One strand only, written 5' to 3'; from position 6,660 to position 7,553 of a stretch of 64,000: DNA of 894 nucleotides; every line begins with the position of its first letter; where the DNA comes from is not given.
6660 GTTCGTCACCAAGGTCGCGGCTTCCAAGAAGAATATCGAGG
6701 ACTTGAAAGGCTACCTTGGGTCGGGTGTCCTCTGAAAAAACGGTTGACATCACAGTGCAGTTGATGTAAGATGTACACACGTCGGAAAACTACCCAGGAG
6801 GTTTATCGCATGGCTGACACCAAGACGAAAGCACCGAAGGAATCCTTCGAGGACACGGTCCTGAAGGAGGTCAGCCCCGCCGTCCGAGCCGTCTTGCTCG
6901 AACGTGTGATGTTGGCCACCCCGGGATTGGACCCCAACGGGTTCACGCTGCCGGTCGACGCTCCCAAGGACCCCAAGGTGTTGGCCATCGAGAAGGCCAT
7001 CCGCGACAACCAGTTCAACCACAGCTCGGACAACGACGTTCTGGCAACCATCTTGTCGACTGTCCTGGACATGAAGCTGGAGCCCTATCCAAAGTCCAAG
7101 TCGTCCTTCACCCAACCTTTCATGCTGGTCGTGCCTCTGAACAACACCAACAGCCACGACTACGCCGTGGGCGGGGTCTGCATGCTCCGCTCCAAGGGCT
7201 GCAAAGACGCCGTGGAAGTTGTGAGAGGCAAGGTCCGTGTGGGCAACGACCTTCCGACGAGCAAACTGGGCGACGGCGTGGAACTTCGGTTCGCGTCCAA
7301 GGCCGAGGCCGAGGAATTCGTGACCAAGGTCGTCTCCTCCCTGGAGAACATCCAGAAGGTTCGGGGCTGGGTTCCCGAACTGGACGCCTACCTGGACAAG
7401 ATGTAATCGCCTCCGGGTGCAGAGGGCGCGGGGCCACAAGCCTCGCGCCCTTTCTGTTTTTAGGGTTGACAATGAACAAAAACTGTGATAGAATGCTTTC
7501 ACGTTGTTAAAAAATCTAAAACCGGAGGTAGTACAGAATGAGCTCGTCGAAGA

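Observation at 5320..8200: Four tandem, individually promoted paralogs of an unknown ~200-aa family with near-identical C-terminal nucleotide blocks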

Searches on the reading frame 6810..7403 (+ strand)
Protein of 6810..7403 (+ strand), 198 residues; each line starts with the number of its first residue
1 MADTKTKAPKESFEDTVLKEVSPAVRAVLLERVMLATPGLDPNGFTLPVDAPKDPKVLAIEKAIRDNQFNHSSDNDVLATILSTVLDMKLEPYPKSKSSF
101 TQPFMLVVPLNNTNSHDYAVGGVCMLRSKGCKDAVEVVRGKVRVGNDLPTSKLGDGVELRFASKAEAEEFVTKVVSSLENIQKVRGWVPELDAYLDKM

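Call 7: search_protein_families(library=pfam, proteins=[window:6810-7403:+], max_evalue=1)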
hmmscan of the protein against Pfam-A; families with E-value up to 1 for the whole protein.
window:6810-7403:+ (198 aa): 0 families

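Call 8: search_protein_families(library=phrogs, proteins=[window:6810-7403:+], max_evalue=1)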
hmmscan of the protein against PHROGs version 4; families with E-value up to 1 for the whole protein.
window:6810-7403:+ (198 aa): 2 families
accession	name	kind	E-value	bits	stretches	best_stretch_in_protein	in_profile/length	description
phrog_30963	-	unknown function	0.045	14.9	1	105-162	6-61/72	-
phrog_8715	-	unknown function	0.11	13.6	1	28-96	40-103/142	-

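Call 24: search_solved_structures(query=A2, max_evalue=10, show_alignments=2)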
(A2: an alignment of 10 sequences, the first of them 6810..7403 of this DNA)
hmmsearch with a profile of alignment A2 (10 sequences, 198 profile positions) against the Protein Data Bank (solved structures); distinct sequences matched with E-value up to 10: 3.
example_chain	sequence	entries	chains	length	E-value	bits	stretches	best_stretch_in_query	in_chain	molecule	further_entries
3ugm_A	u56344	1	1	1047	7.1e-05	25.4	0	112-139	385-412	TAL effector AvrBs3/PthA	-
6jw5_A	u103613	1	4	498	0.034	16.7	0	112-139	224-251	TAL effector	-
8jsi_A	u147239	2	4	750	0.36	13.4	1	97-160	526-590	Argonaute family protein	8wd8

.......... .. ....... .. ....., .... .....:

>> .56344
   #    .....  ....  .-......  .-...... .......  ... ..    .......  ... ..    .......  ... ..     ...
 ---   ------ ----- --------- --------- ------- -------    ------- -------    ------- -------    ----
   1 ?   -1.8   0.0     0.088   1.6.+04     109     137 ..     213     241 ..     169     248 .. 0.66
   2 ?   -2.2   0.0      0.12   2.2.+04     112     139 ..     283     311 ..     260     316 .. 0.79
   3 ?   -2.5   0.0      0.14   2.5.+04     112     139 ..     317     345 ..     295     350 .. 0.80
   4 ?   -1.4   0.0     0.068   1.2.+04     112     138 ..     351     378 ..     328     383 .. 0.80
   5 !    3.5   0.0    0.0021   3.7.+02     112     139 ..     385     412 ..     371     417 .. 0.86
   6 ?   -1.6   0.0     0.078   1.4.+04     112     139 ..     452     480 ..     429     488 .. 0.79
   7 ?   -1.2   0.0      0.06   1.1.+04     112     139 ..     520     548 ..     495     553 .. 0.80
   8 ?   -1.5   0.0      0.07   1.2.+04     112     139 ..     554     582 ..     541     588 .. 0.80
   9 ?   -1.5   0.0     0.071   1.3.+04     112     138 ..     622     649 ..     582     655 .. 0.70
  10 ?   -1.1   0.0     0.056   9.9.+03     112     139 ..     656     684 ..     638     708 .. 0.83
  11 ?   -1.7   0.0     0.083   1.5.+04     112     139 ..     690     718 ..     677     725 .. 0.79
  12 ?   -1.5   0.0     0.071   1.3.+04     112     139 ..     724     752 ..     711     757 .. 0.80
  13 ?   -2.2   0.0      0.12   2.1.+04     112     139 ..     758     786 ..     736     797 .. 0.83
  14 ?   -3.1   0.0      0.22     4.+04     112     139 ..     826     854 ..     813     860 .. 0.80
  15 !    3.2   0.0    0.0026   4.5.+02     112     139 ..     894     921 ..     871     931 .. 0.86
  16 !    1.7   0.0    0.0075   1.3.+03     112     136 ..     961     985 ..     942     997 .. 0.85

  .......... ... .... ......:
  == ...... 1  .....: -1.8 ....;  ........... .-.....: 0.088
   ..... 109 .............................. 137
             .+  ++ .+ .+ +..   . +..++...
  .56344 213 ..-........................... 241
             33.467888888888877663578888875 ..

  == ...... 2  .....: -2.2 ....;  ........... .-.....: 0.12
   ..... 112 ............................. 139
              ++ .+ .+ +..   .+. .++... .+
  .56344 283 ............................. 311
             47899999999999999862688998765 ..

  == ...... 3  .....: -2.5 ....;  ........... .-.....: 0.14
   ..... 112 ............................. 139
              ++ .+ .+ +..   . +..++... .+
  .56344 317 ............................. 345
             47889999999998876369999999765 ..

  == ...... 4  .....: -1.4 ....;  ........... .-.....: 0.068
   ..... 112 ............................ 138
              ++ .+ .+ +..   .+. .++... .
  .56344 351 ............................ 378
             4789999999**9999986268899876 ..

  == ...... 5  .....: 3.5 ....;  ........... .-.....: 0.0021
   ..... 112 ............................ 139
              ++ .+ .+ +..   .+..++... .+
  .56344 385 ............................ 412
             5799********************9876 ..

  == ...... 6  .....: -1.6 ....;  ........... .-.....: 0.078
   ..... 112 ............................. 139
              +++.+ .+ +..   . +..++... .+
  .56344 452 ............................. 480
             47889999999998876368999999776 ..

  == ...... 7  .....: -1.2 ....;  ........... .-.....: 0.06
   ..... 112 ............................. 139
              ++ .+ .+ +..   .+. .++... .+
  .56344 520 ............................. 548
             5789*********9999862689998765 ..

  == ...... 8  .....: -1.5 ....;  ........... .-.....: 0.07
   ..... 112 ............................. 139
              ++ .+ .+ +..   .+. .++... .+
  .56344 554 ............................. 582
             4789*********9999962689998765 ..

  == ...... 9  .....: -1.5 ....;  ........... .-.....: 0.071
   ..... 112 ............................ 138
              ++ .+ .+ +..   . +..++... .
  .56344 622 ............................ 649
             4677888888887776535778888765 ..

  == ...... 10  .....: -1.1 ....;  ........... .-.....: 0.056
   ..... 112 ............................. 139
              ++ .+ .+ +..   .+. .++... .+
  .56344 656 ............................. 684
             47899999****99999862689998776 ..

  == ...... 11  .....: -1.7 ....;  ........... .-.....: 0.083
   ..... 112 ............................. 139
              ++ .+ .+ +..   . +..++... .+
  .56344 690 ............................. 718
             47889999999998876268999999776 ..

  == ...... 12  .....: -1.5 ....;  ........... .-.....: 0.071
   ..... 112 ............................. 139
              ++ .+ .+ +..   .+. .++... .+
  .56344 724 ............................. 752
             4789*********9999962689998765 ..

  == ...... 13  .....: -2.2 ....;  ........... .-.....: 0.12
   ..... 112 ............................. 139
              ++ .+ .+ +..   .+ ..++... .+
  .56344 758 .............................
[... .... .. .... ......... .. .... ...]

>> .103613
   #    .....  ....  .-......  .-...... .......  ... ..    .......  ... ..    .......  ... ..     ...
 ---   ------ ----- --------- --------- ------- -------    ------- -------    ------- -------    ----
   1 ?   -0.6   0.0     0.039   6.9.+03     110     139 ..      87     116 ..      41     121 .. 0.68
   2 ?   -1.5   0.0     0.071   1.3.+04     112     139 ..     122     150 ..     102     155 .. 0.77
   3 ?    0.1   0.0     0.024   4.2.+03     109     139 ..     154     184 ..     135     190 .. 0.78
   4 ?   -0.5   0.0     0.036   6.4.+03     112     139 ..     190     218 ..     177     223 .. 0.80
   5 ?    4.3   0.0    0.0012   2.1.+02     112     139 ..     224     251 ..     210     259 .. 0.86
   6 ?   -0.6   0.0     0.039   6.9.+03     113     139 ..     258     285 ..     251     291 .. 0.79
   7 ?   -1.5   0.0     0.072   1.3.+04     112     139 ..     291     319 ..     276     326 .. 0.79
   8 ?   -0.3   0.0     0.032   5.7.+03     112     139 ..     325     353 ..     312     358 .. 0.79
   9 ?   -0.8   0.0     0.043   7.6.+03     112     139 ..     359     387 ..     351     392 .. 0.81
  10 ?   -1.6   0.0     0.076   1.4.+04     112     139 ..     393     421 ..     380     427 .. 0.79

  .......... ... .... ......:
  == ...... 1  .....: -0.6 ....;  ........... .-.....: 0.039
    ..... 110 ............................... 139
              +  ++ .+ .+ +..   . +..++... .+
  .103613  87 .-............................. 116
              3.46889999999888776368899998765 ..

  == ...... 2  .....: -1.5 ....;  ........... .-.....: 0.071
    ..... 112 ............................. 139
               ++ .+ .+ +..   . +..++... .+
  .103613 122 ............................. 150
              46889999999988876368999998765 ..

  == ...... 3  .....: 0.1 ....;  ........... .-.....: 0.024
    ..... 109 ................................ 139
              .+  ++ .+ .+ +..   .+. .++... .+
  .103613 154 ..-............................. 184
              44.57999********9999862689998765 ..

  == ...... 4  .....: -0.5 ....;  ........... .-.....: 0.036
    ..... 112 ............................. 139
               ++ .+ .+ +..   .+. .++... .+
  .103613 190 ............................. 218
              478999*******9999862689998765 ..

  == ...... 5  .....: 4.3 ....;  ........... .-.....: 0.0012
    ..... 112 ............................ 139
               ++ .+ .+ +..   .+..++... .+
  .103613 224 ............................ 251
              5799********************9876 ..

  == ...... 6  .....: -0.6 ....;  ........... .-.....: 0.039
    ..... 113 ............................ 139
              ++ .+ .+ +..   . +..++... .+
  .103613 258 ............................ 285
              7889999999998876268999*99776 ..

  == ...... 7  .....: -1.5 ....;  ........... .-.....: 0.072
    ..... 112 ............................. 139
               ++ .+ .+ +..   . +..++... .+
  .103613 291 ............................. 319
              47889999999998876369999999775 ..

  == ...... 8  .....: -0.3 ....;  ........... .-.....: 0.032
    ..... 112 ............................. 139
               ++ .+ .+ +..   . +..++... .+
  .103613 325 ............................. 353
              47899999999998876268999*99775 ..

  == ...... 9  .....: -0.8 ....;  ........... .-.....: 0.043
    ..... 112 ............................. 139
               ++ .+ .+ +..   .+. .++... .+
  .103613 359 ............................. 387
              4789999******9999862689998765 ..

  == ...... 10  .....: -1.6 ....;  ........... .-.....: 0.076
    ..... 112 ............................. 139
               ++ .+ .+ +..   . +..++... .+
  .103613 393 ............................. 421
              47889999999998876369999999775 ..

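Call 31: predict_structure(alignment_id=A2)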
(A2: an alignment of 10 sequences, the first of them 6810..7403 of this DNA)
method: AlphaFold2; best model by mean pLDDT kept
length: 198 residues; sequences in the alignment: 10
mean_pLDDT: 83.9   pTM: 0.71
mean pLDDT of the five models: 83.9, 81.4, 80.0, 79.7, 76.3
residues with pLDDT >= 90: 65; 70-90: 113; 50-70: 14; < 50: 6
segments of 3 or more residues with pLDDT < 50: 1-6
pLDDT, mean of each block of 10 residues (from residue 1): 49 82 92 92 81 81 82 84 86 75 91 74 90 89 88 84 95 94 89 82
secondary structure, 60 per line:
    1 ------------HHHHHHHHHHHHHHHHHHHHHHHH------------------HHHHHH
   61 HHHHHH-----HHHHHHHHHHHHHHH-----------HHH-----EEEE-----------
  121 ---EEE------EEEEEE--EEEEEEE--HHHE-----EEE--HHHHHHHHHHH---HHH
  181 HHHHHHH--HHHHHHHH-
elements in order: H13-36 H55-66 H72-86 E106-109 E124-126 E133-138 E141-147 E159-161 H164-174 H178-187 H190-197

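Call 32: search_protein_representatives(alignment_id=A2)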
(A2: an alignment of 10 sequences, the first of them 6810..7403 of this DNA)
Query: 10 sequences, 198 profile positions. Proteins with E-value up to 0.001 (for the whole library): 163; up to 1e-10: 16; up to 1e-30: 13. The best 150 are listed.
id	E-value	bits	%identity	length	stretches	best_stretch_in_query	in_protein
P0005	2.6e-84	297.8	-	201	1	1-198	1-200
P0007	8.3e-83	292.9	-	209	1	5-198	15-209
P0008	1.8e-75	269.0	-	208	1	3-198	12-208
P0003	1.6e-73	262.6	-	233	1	2-192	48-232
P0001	9.7e-72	256.8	-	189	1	1-191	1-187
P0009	1.2e-58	214.1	-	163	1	34-197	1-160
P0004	2.4e-58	213.1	-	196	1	1-192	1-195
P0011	3.4e-57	209.3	-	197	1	1-198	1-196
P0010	2.0e-55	203.5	-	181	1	1-193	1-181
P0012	2.2e-48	180.6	-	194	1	2-196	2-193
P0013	3.0e-39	150.8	-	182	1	13-193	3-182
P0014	7.3e-38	146.2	-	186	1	14-189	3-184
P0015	4.1e-32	127.4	-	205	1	1-179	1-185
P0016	7.9e-12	61.2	-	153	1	19-174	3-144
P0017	5.2e-11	58.6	-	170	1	11-173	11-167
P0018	1.0e-10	57.6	-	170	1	20-174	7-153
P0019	1.5e-10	57.1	-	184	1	22-174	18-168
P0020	1.5e-10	57.0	-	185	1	6-173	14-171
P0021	6.2e-10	55.1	-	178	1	47-172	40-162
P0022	6.2e-10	55.1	-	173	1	48-178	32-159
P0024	1.2e-09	54.2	-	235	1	6-173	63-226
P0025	1.2e-09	54.2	-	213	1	39-176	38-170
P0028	4.6e-09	52.2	-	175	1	52-175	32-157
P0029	6.1e-09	51.8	-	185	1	50-174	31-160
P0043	8.5e-07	44.8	-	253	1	10-177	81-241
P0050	2.9e-06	43.1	-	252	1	56-176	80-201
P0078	2.9e-05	39.8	-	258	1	76-176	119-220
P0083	4.4e-05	39.2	-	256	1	28-191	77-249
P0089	5.1e-05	39.0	-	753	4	37-87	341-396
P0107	9.4e-05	38.1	-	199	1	49-173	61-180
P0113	1.2e-04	37.8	-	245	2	97-173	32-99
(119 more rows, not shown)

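Call 35: search_protein_families(library=phrogs, proteins=[P0016, P0017, P0018, P0019, P0020, P0021, P0022, P0025, P0028, P0029], max_evalue=0.01)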
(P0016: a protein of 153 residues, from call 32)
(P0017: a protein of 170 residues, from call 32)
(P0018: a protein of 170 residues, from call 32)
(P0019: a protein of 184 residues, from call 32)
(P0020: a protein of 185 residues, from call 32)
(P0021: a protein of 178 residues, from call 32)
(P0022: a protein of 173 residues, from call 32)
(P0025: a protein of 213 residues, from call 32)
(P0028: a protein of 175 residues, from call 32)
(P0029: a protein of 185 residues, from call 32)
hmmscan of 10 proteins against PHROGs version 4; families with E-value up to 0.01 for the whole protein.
P0016 (153 aa): 0 families

P0017 (170 aa): 0 families

P0018 (170 aa): 0 families

P0019 (184 aa): 0 families

P0020 (185 aa): 0 families

P0021 (178 aa): 0 families

P0022 (173 aa): 0 families

P0025 (213 aa): 0 families

P0028 (175 aa): 1 family
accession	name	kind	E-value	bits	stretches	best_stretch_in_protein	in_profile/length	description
phrog_34408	-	unknown function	0.0049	17.9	1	5-46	47-88/106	-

P0029 (185 aa): 0 families

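Call 36: search_protein_families(library=pfam, proteins=[P0016, P0017, P0018, P0019, P0020, P0021, P0022, P0025, P0028, P0029], max_evalue=0.1)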
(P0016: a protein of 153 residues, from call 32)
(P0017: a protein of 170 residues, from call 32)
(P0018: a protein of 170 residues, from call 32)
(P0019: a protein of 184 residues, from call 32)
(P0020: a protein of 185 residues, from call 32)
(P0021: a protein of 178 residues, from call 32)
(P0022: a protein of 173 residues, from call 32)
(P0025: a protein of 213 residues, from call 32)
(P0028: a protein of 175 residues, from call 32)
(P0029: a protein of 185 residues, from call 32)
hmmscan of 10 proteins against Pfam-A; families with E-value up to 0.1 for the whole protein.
P0016 (153 aa): 0 families

P0017 (170 aa): 0 families

P0018 (170 aa): 0 families

P0019 (184 aa): 1 family
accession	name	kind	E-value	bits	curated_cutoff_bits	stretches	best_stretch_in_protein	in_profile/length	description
PF22673.2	MCP-like_PDC_1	-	0.039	14.8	27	1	5-62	38-97/113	Methyl-accepting chemotaxis protein-like, first PDC sensor domain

P0020 (185 aa): 0 families

P0021 (178 aa): 0 families

P0022 (173 aa): 1 family
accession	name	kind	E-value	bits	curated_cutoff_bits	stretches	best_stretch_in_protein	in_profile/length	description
PF18981.6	InlK_D3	-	0.076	13.5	25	0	4-32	15-42/75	Internalin K domain (D3/D4)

P0025 (213 aa): 0 families

P0028 (175 aa): 0 families

P0029 (185 aa): 0 families

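Call 40: fold_search(model_id=the predicted structure, library=viral)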
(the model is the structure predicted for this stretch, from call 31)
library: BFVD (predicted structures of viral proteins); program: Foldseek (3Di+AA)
matches with E <= 10: 191; with E <= 0.001: 0
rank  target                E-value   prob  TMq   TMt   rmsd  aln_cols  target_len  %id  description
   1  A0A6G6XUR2            6.2e-02  0.97  0.29  0.15   4.6        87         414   23  (no name in the UniProt tables at hand)
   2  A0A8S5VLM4            8.3e-02  0.38  0.17  0.28  10.6        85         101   14  (no name in the UniProt tables at hand)
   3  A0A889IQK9            3.0e-01  0.06  0.14  0.08  16.5       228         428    9  (no name in the UniProt tables at hand)
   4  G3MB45                3.6e-01  0.23  0.22  0.29  16.5       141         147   11  Gp665 [Bacillus phage G]
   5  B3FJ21                4.1e-01  0.04  0.12  0.09  20.3       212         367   12  Virion structural protein [Pseudomonas phage 201phi2-1]
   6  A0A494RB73            4.6e-01  0.38  0.18  0.22   3.9        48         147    8  (no name in the UniProt tables at hand)
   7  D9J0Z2                5.2e-01  0.38  0.26  0.24  11.8       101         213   13  Gp194 [Brochothrix phage A9]
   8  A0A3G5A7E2            6.5e-01  0.12  0.21  0.21  13.9       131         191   12  Uncharacterized protein [Hyperionvirus sp.]
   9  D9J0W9                6.9e-01  0.06  0.20  0.19  22.4       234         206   12  Gp171 [Brochothrix phage A9]
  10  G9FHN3                7.8e-01  0.25  0.19  0.29   3.7        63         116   17  Uncharacterized protein [Rhodococcus phage RGL3]
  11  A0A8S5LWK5            7.8e-01  0.25  0.16  0.14   3.8        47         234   17  Uncharacterized protein [Siphoviridae sp. ct3pR10]
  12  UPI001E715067         7.8e-01  0.14  0.18  0.24   9.3        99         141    9  (no name look-up for this kind of identifier)
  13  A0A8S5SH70            8.2e-01  0.23  0.14  0.22   3.7        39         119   18  Uncharacterized protein [Siphoviridae sp. ctBCr48]
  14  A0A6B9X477            8.2e-01  0.07  0.19  0.17  18.9       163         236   13  Putative kinase-phosphatase [Escherichia phage tonnikala]
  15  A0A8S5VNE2            8.7e-01  0.28  0.21  0.45   4.0        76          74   10  (no name in the UniProt tables at hand)
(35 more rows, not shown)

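Call 41: search_dna_similar(query=P0017, collection=phages, mode=protein, max_evalue=0.001)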
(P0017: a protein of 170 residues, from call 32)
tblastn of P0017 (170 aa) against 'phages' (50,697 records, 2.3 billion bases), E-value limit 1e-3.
No match.

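Call 44: find_related_loci(query=A2, collection=viral_contigs, flank=8000)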
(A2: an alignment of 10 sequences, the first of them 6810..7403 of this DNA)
Query A2 (198 aa) in viral_contigs; peptide patterns used: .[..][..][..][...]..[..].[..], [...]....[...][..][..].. (x = any residue, [..] = any of these).
49 stretches matched a pattern, but none encodes a relative of the query by tblastn (E <= 1e-3).
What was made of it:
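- Tried and rejected: IMG/VR with the close-family profile: none (call 44).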

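Call 45: find_related_loci(query=A2, collection=metagenome_contigs, flank=10000)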
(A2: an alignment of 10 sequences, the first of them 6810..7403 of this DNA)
Query A2 (198 aa) in metagenome_contigs; peptide patterns used: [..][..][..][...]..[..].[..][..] (x = any residue, [..] = any of these).
548 stretches matched a pattern; 1 encode a relative of the query (tblastn E <= 1e-3); 1 distinct loci.
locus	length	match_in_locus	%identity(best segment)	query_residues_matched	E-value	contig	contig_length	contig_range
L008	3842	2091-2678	43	4-197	8e-46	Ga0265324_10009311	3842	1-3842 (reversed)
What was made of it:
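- Tried and rejected: JGI metagenomes: only the locus already known (call 45).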

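Call 46: find_encoding_contigs(protein=P0017, flank=8000, max_places=3)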
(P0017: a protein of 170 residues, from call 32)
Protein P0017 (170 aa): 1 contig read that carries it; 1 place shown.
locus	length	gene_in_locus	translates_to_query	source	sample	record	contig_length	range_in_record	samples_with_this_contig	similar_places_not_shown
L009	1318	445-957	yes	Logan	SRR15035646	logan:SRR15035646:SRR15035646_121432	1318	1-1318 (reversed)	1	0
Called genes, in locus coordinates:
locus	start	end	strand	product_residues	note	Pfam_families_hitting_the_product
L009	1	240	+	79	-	?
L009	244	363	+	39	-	-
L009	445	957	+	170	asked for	-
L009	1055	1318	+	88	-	?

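Call 47: find_encoding_contigs(protein=P0011, flank=10000, max_places=4)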
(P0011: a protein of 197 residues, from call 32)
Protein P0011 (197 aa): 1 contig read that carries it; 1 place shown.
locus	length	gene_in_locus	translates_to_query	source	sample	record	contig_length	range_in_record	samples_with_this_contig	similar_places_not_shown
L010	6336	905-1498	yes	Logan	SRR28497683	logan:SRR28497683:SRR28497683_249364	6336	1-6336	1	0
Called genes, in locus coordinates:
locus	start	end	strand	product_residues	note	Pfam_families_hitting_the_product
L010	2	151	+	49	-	?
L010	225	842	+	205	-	-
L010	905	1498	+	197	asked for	-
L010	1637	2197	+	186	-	-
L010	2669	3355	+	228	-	-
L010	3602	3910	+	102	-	-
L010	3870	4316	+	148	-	-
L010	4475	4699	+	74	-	-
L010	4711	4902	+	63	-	-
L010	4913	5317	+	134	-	-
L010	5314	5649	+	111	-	-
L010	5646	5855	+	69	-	-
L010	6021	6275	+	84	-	-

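Call 49: find_homologous_proteins(query=A3, max_evalue=0.001)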
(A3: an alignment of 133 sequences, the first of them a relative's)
Query A3 (133 sequences) (153 aa, profile of the alignment): 7 proteins with E <= 0.001 among 5304 candidates.
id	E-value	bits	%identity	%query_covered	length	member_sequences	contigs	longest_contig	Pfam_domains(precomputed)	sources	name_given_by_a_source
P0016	1.0e-37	148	100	100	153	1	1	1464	-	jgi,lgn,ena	-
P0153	1.3e-36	144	26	67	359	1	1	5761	-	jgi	jgi:hypothetical protein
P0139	1.5e-33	134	26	35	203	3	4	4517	-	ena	-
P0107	1.3e-30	124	28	43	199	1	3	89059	-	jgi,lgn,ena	-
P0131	2.7e-28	117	23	35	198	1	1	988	-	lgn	-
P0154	2.3e-14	71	22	89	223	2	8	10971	-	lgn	-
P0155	6.7e-9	53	26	61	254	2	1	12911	-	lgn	-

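Call 50: search_solved_structures(query=A3, max_evalue=10)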
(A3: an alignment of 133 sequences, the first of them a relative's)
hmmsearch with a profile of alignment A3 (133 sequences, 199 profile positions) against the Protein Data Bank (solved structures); distinct sequences matched with E-value up to 10: 5.
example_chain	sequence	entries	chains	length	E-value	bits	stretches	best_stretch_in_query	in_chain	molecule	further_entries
4kbq_D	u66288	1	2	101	0.58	12.8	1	11-71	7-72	Heat shock cognate 71 kDa protein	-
6jf1_A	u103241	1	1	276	0.68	12.6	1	29-80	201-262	Lipoprotein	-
9cfs_A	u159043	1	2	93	1.1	11.8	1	15-88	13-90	Long regulatory protein rop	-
8xgq_B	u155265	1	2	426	1.5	11.5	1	147-179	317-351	LtpM1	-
8f5m_A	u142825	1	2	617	1.7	11.3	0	151-193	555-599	Envelope glycoprotein gp62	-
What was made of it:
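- On TAL effector repeats: The total score is an artefact of summation and disappears with a deeper profile (calls 24, 50).
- It fell to 7e-5 with a 10-sequence profile and vanished with the 133-sequence profile (calls 24, 50).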

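Call 51: find_encoding_contigs(protein=P0107, flank=10000, max_places=2)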
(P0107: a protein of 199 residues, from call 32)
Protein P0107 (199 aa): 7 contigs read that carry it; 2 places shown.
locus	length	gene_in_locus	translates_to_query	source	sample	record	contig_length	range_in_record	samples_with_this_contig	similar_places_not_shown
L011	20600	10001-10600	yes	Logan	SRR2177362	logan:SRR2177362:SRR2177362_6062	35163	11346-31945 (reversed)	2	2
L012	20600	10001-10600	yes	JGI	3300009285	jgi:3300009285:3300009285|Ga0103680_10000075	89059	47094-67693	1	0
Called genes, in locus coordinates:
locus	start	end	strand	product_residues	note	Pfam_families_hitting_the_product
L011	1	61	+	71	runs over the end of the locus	-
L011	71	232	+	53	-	-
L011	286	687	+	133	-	-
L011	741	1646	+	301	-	PF01145:Band_7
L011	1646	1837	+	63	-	-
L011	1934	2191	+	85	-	-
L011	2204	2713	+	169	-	-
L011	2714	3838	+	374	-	-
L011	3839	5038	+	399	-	PF13522:GATase_6 (weak)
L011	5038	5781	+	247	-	-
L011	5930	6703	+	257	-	PF05496:RuvB_N (faint), PF05491:WHD_RuvB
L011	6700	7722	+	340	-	-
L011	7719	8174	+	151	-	-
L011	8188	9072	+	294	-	-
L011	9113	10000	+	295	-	PF07722:Peptidase_C26, PF00117:GATase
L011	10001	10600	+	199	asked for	-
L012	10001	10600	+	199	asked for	-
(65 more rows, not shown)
